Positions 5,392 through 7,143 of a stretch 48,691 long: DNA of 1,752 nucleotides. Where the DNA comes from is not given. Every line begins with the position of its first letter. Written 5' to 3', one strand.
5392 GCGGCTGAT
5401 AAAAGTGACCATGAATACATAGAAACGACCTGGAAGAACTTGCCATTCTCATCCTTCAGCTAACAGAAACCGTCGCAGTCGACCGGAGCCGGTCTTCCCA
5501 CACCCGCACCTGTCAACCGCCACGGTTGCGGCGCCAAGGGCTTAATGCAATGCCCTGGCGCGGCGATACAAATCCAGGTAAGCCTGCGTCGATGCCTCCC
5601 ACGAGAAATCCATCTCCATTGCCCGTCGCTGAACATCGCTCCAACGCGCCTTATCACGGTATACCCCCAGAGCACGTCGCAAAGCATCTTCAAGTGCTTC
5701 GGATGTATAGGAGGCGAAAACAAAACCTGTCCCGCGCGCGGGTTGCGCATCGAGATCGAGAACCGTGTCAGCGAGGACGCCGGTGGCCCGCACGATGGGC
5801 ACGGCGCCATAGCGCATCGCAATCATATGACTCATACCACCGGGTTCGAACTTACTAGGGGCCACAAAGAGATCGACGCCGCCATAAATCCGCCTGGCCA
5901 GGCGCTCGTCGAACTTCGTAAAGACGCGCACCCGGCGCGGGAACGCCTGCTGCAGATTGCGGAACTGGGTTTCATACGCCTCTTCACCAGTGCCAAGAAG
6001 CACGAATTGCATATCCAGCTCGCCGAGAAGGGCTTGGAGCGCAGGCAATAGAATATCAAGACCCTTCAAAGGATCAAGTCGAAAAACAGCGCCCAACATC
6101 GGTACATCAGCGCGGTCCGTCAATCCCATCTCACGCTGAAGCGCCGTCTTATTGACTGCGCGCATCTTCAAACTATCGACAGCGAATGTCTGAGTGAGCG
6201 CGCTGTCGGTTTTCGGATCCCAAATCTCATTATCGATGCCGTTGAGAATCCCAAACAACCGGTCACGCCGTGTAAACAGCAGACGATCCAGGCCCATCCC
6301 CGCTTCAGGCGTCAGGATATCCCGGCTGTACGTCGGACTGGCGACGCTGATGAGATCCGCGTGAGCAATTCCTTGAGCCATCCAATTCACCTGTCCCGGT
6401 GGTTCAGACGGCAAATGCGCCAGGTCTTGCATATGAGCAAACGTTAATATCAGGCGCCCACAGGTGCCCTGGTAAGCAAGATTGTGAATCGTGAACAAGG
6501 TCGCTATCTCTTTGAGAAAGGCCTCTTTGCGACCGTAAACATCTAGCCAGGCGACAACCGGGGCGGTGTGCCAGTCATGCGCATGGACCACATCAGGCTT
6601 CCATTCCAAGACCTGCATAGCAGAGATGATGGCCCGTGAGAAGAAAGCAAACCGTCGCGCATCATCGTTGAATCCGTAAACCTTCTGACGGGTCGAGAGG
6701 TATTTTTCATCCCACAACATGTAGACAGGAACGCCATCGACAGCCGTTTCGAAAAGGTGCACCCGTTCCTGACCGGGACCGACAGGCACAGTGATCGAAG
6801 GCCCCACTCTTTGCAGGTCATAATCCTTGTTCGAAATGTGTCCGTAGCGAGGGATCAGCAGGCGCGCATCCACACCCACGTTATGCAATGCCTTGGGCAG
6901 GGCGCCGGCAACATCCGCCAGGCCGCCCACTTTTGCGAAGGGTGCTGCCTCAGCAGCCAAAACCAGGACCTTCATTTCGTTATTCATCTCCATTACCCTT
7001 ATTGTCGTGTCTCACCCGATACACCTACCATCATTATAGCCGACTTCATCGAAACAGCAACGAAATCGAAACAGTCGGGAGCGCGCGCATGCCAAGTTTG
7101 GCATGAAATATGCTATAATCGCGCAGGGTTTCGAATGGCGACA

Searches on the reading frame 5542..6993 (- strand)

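Call 37: search_protein_families(library=pfam, proteins=[window:5542-6993:-], max_evalue=0.00001)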
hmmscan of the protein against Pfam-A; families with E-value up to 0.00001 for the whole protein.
window:5542-6993:- (483 aa): 5 families
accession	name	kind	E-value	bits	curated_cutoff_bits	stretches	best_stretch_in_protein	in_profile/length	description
PF08323.17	Glyco_transf_5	-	7.7e-70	235.7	22.7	1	8-239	1-237/239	Starch synthase catalytic domain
PF00534.26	Glycos_transf_1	-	5.6e-15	55.7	26.4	1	298-445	16-159/172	Glycosyl transferases group 1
PF13692.12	Glyco_trans_1_4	-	9.3e-12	45.8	27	1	299-442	3-140/142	Glycosyl transferases group 1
PF13579.12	Glyco_trans_4_4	-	1.2e-08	35.8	29.7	1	23-226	1-142/158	Glycosyl transferase 4-like domain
PF13439.12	Glyco_transf_4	-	1.5e-06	28.8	28.5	0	93-221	37-143/170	Glycosyltransferase Family 4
